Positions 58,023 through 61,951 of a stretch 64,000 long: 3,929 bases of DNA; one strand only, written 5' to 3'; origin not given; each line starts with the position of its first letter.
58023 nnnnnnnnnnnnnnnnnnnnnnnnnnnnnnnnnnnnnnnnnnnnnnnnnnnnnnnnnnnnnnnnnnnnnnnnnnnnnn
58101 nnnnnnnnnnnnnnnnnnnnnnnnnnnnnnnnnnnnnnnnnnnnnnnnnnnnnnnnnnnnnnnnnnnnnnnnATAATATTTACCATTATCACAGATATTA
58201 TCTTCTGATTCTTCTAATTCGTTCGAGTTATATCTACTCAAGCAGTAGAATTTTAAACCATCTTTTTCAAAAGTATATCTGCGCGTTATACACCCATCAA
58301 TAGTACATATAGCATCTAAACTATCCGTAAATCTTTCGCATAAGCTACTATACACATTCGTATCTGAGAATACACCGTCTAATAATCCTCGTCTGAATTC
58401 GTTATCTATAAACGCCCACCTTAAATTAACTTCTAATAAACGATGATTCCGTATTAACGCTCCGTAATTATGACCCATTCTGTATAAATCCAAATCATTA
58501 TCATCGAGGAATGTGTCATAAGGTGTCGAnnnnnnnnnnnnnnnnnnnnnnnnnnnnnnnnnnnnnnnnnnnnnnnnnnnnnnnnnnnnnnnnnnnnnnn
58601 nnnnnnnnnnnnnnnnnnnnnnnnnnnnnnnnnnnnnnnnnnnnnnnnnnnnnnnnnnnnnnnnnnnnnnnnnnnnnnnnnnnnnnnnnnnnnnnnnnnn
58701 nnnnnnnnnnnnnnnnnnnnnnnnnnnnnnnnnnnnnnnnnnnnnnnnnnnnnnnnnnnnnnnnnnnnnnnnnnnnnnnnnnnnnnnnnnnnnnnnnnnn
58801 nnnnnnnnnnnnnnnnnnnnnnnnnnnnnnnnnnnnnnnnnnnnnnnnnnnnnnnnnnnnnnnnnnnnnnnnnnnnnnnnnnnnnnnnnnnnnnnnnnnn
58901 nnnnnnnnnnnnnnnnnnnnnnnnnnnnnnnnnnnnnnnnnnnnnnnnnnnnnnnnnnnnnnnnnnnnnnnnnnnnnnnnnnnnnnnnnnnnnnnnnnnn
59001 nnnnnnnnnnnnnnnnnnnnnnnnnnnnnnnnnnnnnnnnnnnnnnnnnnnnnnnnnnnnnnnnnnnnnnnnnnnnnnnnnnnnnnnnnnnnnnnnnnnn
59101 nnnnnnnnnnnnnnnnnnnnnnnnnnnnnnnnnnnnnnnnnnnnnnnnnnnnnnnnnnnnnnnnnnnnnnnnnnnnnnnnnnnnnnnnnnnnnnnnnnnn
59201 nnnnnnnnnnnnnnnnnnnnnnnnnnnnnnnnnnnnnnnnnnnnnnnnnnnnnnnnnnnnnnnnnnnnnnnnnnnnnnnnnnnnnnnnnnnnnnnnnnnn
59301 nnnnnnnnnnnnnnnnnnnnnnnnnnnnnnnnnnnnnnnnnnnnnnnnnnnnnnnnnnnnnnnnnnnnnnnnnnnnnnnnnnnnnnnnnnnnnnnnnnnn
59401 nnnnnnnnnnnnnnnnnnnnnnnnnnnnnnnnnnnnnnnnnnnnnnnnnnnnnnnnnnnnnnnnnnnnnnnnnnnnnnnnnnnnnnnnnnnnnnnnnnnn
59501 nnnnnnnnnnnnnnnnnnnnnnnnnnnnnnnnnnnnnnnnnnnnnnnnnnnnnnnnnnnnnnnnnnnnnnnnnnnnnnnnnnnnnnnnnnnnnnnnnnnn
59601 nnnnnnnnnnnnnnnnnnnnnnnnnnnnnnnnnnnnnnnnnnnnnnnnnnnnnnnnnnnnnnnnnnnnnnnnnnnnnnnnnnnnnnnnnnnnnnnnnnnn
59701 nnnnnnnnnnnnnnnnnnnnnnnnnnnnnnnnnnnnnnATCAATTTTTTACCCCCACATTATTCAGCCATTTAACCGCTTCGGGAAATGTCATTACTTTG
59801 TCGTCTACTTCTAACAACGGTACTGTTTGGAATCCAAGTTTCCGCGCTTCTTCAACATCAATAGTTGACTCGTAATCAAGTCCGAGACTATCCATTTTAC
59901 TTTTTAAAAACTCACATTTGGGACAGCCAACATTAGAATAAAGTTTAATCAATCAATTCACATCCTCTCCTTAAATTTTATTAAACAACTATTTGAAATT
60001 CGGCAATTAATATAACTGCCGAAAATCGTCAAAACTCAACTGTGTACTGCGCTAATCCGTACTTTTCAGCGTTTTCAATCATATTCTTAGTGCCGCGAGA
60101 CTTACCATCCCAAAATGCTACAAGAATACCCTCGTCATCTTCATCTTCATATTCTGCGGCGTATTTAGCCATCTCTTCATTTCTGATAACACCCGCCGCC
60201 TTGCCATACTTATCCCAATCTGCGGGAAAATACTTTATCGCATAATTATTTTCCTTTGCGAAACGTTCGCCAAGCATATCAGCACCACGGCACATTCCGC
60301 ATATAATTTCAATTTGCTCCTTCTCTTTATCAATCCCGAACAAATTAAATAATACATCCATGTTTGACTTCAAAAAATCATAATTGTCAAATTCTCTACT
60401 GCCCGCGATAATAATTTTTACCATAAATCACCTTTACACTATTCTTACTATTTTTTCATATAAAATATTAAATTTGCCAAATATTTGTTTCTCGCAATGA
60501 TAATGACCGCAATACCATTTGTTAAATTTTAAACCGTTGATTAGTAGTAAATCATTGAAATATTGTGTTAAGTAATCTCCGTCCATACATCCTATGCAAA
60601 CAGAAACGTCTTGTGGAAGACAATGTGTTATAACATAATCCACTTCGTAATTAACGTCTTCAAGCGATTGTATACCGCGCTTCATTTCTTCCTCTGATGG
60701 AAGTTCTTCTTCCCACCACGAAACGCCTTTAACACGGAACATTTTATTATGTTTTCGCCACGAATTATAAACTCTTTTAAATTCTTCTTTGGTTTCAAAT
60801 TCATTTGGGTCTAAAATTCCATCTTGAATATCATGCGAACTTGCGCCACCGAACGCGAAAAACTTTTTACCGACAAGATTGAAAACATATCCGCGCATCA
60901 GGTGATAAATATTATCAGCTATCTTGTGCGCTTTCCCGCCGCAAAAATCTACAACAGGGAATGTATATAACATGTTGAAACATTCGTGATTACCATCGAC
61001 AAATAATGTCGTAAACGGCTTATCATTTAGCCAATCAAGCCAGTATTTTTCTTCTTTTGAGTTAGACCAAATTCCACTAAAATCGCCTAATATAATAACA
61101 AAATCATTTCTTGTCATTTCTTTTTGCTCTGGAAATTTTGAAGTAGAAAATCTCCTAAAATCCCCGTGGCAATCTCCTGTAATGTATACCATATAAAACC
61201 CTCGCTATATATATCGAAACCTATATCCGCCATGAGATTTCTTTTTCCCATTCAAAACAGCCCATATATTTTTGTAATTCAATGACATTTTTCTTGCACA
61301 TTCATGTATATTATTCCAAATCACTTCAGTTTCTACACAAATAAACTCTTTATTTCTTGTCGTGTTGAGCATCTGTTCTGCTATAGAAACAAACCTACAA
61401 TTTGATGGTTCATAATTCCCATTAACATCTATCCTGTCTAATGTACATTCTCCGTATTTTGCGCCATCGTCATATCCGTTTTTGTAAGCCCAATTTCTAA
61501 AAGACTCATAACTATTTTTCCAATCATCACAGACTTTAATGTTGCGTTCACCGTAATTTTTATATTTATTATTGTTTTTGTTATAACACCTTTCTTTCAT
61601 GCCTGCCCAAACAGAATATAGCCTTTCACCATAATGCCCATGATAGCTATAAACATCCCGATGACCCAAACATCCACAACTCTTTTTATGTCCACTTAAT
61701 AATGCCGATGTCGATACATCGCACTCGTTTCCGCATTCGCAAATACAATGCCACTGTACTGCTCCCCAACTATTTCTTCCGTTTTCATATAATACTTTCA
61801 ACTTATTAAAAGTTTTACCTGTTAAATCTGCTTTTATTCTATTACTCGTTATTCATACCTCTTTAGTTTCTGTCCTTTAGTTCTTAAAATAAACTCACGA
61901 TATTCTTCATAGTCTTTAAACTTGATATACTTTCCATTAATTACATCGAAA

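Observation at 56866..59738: nrdD interrupted twice: by an ORF-less group I intron and by an intein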

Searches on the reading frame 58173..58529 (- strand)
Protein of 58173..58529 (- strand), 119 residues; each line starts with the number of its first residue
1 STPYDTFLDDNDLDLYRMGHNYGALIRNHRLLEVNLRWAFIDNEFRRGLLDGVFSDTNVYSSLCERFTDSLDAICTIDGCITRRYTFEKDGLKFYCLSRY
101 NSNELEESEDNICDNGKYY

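Call 32: search_protein_families(library=pfam, proteins=[window:58173-58529:-], max_evalue=10)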
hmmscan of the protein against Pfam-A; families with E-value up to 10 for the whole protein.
seq(119 aa): 0 families

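Call 50: search_protein_families(library=phrogs, proteins=[window:58173-58529:-], max_evalue=1)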
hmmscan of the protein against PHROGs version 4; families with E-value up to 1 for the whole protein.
seq(119 aa): 0 families

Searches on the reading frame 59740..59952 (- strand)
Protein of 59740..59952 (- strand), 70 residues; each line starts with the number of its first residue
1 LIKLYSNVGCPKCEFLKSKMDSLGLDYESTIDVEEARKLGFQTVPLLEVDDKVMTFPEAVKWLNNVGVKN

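Call 6: search_protein_families(library=pfam, proteins=[window:59740-59952:-], max_evalue=0.01)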
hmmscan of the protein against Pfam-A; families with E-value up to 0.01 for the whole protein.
window:59740-59952:- (70 aa): 2 families
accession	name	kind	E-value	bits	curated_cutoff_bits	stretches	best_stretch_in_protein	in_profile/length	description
PF00462.30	Glutaredoxin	-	1.7e-05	25.3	22.9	1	2-53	1-59/60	Glutaredoxin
PF13192.12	Thioredoxin_3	-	0.00085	19.8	24.8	1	7-55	7-61/76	Thioredoxin domain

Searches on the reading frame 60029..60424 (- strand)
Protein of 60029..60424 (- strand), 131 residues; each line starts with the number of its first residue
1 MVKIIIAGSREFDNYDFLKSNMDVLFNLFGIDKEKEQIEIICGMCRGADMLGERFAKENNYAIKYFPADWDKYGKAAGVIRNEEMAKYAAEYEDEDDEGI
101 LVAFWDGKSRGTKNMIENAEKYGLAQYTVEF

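Call 72: search_protein_families(library=pfam, proteins=[window:60029-60424:-], max_evalue=0.001)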
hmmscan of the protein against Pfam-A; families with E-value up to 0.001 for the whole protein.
window:60029-60424:- (131 aa): 1 family
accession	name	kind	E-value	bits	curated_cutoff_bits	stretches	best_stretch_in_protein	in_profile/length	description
PF10686.14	YAcAr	-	5.8e-12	45.7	28.2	1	3-73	2-66/66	YspA, cpYpsA-related SLOG family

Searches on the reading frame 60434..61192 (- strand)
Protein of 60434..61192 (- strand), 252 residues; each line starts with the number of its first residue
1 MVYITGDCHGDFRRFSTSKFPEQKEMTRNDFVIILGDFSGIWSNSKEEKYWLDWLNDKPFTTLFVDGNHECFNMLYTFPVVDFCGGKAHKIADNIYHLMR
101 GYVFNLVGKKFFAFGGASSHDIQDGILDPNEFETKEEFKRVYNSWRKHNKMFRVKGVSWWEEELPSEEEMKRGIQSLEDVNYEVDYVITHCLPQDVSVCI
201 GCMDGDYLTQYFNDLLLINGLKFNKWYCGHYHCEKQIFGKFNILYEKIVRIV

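Call 72: search_protein_families(library=pfam, proteins=[window:60434-61192:-], max_evalue=0.001)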
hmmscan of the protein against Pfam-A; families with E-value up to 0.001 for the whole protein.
window:60434-61192:- (252 aa): 1 family
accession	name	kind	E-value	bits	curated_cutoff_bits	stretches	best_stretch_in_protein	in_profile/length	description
PF00149.33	Metallophos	-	5.3e-08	33.9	21.5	1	2-233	3-190/191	Calcineurin-like phosphoesterase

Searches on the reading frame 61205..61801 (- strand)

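Call 72: search_protein_families(library=pfam, proteins=[window:61205-61801:-], max_evalue=0.001)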
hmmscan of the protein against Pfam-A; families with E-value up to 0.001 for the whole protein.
window:61205-61801:- (198 aa): 1 family
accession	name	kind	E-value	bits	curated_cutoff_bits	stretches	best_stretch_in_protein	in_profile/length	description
PF22083.2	I-HmuI_NUMOD-like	-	1.1e-09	38.1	27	1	163-196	13-46/46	DNA endonuclease I-HmuI-like, NUMOD-like domain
